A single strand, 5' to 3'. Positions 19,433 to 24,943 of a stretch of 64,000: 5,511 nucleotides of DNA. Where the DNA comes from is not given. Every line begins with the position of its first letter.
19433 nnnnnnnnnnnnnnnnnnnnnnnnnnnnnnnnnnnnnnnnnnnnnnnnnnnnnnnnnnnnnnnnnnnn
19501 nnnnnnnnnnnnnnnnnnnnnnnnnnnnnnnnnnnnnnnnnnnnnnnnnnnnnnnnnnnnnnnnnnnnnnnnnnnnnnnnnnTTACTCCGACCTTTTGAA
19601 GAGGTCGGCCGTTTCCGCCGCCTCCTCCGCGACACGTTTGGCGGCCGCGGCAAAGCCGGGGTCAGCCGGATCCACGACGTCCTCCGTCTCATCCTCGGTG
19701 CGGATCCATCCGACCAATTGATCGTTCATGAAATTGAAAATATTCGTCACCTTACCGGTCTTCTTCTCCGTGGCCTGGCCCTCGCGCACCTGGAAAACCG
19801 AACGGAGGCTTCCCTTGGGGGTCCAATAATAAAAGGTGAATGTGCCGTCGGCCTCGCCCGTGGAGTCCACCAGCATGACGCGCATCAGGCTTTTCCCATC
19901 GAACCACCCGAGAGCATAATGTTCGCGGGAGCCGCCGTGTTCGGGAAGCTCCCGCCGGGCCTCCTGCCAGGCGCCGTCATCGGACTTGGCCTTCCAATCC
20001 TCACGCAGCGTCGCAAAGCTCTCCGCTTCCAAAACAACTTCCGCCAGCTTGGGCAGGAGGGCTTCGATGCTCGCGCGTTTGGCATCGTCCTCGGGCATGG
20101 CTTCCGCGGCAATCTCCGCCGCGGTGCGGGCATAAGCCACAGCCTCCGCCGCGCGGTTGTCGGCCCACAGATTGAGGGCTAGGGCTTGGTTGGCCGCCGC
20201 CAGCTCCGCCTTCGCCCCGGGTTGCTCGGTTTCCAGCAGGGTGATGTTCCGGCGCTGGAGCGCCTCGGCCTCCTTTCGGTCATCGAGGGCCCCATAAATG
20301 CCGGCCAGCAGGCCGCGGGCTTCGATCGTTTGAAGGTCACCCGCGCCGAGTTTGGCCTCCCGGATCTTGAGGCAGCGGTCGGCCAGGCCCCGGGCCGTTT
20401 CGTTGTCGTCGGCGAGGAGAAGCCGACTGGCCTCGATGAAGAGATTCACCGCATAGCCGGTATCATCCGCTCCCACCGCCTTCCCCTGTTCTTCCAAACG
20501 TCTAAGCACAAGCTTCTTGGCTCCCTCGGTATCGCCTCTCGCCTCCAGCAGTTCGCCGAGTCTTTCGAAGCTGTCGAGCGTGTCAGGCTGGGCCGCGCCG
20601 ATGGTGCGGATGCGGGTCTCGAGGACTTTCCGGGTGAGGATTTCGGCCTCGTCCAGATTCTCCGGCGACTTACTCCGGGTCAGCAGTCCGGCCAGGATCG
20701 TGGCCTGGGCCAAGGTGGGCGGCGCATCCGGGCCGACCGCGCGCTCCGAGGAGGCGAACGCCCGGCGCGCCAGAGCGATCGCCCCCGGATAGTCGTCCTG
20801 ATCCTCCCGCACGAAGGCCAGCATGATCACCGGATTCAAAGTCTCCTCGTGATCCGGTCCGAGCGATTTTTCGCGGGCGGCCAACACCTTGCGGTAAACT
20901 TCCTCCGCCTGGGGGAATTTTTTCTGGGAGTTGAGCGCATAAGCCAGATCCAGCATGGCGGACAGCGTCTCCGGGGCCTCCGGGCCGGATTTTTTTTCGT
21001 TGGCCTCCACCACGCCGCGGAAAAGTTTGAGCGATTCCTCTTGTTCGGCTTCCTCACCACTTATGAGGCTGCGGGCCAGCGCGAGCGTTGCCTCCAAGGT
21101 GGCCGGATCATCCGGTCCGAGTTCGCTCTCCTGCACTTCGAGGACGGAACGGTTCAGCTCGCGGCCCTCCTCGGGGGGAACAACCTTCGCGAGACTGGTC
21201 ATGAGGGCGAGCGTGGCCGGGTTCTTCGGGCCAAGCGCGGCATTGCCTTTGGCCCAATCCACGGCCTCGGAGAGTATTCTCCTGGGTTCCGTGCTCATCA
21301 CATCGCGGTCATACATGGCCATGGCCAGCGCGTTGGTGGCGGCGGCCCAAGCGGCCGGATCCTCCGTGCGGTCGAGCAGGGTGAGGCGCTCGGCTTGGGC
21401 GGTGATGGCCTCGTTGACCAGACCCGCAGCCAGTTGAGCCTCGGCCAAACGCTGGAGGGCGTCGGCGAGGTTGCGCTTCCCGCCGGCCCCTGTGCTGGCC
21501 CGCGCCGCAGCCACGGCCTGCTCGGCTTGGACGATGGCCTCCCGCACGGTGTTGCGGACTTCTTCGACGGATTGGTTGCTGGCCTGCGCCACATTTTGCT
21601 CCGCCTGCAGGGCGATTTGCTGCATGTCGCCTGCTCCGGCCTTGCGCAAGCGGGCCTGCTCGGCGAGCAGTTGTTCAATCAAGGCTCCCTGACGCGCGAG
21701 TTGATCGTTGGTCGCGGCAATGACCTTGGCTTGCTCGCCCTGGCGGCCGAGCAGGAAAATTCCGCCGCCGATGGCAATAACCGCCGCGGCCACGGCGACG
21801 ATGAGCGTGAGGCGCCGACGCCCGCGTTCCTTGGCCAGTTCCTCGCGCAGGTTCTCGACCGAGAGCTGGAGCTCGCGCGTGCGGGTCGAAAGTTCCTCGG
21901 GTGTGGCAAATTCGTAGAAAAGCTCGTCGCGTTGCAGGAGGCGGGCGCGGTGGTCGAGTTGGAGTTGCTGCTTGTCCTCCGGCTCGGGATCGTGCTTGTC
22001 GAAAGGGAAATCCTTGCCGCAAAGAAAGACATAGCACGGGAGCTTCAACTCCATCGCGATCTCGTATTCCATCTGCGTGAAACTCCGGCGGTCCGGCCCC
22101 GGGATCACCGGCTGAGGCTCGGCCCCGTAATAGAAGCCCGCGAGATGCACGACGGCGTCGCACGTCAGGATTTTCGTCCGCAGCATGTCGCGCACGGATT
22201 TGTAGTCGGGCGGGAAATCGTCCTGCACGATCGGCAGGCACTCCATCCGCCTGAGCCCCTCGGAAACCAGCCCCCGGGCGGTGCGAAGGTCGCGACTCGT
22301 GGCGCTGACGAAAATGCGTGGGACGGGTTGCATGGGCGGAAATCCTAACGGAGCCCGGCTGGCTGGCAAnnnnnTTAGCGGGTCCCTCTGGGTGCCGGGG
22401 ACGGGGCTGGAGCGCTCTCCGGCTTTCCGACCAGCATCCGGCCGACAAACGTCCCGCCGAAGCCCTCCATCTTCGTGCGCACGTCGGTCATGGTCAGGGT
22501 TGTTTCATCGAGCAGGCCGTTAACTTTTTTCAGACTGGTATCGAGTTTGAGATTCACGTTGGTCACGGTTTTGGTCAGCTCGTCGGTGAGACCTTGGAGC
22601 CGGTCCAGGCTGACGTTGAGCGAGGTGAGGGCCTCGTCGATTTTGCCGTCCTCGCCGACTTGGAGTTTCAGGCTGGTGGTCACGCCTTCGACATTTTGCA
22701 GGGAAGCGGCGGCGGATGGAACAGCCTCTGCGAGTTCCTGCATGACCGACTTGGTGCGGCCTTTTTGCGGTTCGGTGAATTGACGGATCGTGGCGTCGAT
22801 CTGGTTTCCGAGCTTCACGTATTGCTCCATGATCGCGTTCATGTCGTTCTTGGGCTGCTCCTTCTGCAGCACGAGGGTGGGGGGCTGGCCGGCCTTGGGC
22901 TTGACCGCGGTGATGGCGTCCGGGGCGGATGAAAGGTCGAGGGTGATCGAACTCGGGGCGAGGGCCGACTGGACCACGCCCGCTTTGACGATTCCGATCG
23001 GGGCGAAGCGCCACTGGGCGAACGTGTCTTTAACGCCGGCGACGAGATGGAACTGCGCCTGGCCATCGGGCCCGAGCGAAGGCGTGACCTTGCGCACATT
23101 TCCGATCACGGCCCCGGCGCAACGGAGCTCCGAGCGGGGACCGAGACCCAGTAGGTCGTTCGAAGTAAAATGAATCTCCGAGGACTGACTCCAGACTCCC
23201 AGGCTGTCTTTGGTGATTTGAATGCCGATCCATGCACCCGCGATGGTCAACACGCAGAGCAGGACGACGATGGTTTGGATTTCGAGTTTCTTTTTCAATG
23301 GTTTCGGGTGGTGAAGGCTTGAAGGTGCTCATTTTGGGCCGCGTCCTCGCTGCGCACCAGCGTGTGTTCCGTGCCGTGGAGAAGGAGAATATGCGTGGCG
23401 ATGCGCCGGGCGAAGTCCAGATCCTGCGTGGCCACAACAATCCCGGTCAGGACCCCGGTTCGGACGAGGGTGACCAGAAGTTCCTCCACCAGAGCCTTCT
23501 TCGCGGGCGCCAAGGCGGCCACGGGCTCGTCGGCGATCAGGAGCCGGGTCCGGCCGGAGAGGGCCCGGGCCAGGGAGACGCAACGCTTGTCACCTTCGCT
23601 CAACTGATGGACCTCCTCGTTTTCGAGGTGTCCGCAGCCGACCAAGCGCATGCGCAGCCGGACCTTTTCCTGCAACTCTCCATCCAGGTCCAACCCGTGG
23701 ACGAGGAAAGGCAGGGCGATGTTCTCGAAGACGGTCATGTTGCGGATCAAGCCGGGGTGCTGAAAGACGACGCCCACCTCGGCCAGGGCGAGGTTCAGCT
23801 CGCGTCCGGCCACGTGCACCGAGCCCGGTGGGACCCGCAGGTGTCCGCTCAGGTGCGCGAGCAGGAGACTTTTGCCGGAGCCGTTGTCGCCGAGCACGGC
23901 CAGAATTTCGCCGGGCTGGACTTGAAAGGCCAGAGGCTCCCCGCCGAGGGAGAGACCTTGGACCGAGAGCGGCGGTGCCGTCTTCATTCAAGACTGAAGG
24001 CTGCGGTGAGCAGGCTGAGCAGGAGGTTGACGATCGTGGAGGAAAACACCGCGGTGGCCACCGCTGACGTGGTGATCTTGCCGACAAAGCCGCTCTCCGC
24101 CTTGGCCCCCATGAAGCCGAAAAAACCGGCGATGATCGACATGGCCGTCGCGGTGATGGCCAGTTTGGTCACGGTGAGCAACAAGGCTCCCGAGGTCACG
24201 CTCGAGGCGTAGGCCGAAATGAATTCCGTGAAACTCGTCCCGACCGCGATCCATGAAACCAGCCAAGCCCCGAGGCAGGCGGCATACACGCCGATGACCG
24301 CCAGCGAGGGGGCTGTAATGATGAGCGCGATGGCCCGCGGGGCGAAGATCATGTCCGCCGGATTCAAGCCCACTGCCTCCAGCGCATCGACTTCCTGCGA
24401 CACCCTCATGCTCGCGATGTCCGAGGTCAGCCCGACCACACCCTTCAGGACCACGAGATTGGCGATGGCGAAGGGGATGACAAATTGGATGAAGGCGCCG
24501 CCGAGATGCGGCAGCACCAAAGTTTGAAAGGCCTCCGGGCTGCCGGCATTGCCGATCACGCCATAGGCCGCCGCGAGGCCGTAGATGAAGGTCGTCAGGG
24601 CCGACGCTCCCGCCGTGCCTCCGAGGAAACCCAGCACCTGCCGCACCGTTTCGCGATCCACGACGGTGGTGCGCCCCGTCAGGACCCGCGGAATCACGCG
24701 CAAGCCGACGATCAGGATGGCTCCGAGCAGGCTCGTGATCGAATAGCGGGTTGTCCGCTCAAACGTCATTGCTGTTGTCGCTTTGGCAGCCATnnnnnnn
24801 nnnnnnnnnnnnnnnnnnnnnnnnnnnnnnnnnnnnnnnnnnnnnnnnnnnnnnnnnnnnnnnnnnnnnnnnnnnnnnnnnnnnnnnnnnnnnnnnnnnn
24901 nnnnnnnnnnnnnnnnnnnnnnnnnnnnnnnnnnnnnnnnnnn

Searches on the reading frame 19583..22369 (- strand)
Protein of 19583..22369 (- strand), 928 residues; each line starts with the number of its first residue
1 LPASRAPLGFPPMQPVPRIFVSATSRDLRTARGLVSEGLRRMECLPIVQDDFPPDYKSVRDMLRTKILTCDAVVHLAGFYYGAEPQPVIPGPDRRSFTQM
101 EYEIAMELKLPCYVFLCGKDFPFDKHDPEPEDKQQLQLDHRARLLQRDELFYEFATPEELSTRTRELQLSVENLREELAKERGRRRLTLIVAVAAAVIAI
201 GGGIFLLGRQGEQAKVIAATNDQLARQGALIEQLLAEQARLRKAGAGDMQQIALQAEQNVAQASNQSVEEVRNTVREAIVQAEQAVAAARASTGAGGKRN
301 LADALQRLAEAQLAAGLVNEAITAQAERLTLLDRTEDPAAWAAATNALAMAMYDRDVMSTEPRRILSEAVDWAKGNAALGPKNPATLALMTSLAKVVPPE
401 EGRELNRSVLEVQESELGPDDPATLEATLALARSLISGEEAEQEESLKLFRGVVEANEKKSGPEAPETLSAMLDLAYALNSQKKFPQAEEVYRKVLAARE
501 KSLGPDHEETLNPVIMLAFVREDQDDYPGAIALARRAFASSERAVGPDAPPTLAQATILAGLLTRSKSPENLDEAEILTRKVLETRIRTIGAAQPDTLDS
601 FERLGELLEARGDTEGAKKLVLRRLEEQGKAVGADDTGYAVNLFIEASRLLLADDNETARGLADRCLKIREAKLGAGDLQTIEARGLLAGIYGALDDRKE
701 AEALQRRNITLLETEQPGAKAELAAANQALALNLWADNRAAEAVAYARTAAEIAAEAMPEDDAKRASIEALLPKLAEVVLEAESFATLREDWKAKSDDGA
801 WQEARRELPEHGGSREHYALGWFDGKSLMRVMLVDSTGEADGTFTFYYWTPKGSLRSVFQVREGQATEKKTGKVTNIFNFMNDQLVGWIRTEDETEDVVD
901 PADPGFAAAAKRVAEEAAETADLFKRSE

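Call 3: search_protein_families(library=pfam, proteins=[window:19583-22369:-], max_evalue=1)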
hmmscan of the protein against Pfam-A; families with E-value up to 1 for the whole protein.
window:19583-22369:- (928 aa): 9 families
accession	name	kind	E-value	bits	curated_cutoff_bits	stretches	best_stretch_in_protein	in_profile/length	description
PF13424.12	TPR_12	-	5.8e-27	94.1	30.1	6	468-541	2-75/77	Tetratricopeptide repeat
PF13374.12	TPR_10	-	6.5e-19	67.7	27.5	2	468-508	1-41/42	Tetratricopeptide repeat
PF13271.11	DUF4062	-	1.8e-12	47.7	24.7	1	18-105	1-82/82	Domain of unknown function (DUF4062)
PF24885.1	TPR_NPHP3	-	4.7e-10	39.7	100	3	454-544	126-216/239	Nephrocystin-3 TPR domain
PF13174.12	TPR_6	-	0.0055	17.7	26.3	0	471-497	2-28/33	Tetratricopeptide repeat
PF13432.12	TPR_16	-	0.011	16.6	32.7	1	445-499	15-61/65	Tetratricopeptide repeat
PF19523.4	DUF6053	-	0.075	13.2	26.5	1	539-556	15-32/34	Family of unknown function (DUF6053)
PF00515.34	TPR_1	-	0.093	13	27.8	1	474-497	6-29/34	Tetratricopeptide repeat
PF13181.12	TPR_8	-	0.47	11.2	25.7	0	470-500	2-32/34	Tetratricopeptide repeat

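Call 4: search_protein_families(library=ncbifam, proteins=[window:19583-22369:-], max_evalue=1)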
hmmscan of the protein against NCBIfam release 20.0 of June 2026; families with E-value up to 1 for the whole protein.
window:19583-22369:- (928 aa): 3 families
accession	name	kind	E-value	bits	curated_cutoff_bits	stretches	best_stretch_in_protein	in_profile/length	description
NF040586.1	FxSxx_TPR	equivalog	6e-26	91.1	300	2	400-752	445-798/830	FxSxx-COOH system tetratricopeptide repeat protein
NF008173.0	PRK10920.1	equivalog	0.0015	17.7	313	1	166-276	13-123/390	uroporphyrinogen-III C-methyltransferase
NF050013.1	HpsJ_like_A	equivalog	0.17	11.5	140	1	219-302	108-189/217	HpsJ-like protein, cyanoexosortase A-associated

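Call 64: search_protein_families(library=padloc, proteins=[window:19583-22369:-], max_evalue=0.01)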
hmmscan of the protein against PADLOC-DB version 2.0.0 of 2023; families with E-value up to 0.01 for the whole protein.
window:19583-22369:- (928 aa): 0 families

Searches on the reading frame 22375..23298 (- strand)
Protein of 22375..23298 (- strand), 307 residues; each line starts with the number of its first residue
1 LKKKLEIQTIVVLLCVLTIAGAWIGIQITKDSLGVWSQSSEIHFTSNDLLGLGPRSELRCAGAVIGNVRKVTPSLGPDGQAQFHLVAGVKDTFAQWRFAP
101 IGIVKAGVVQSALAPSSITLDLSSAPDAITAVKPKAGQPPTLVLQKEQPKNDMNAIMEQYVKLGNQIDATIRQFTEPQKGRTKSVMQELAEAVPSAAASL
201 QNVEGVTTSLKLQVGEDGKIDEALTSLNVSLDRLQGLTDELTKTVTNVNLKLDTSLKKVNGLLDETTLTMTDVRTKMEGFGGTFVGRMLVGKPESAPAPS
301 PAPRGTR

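Call 36: search_protein_families(library=pfam, proteins=[window:22375-23298:-], max_evalue=0.001)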
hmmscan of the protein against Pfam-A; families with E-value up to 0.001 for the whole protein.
window:22375-23298:- (307 aa): 0 families

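Call 64: search_protein_families(library=padloc, proteins=[window:22375-23298:-], max_evalue=0.01)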
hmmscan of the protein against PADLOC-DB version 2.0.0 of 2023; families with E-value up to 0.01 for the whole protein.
window:22375-23298:- (307 aa): 1 family
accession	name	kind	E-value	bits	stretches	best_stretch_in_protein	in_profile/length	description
PDLC04889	PDC-S06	-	0.0004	17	1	165-266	256-358/693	-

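Call 66: search_protein_families(library=pfam, proteins=[window:22375-23298:-], max_evalue=0.05)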
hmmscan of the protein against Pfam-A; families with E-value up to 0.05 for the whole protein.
window:22375-23298:- (307 aa): 3 families
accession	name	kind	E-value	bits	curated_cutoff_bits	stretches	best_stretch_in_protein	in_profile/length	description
PF06103.16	DUF948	-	0.0088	16.6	37.2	1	229-278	19-68/89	Bacterial protein of unknown function (DUF948)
PF10145.14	PhageMin_Tail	-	0.021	15.1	33.2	1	152-280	74-187/201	Phage-related minor tail protein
PF02470.25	MlaD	-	0.047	14.4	25.1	0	40-79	3-40/81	MlaD protein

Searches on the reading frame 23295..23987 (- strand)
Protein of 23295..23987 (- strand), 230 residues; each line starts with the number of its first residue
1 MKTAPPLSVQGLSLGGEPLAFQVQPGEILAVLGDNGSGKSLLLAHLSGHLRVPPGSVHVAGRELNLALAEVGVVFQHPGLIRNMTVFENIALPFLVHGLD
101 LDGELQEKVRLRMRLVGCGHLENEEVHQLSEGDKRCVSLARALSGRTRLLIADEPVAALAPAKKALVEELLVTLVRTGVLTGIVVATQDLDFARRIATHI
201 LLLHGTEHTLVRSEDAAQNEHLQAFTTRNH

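Call 36: search_protein_families(library=pfam, proteins=[window:23295-23987:-], max_evalue=0.001)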
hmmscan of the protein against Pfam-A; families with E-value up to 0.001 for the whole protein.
window:23295-23987:- (230 aa): 2 families
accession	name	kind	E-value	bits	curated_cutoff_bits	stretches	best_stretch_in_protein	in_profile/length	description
PF00005.33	ABC_tran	-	5.9e-28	98.6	25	1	19-157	4-137/137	ABC transporter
PF13304.12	AAA_21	-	9.2e-06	26.4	27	0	77-187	194-297/304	AAA domain, putative AbiEii toxin, Type IV TA system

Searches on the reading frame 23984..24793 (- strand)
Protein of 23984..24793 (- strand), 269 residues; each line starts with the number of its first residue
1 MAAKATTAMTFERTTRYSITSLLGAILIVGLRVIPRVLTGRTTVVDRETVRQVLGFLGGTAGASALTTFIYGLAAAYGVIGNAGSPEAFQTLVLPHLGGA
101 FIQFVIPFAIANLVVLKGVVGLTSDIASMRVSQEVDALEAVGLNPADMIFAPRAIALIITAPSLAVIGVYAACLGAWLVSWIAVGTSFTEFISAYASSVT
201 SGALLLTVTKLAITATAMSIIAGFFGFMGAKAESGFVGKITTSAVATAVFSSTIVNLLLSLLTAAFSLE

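Call 36: search_protein_families(library=pfam, proteins=[window:23984-24793:-], max_evalue=0.001)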
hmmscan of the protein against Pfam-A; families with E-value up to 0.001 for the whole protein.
window:23984-24793:- (269 aa): 1 family
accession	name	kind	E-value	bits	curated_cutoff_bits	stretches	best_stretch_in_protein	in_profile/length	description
PF02405.21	MlaE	-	9.9e-27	94.4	22.5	1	50-261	2-211/212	Permease MlaE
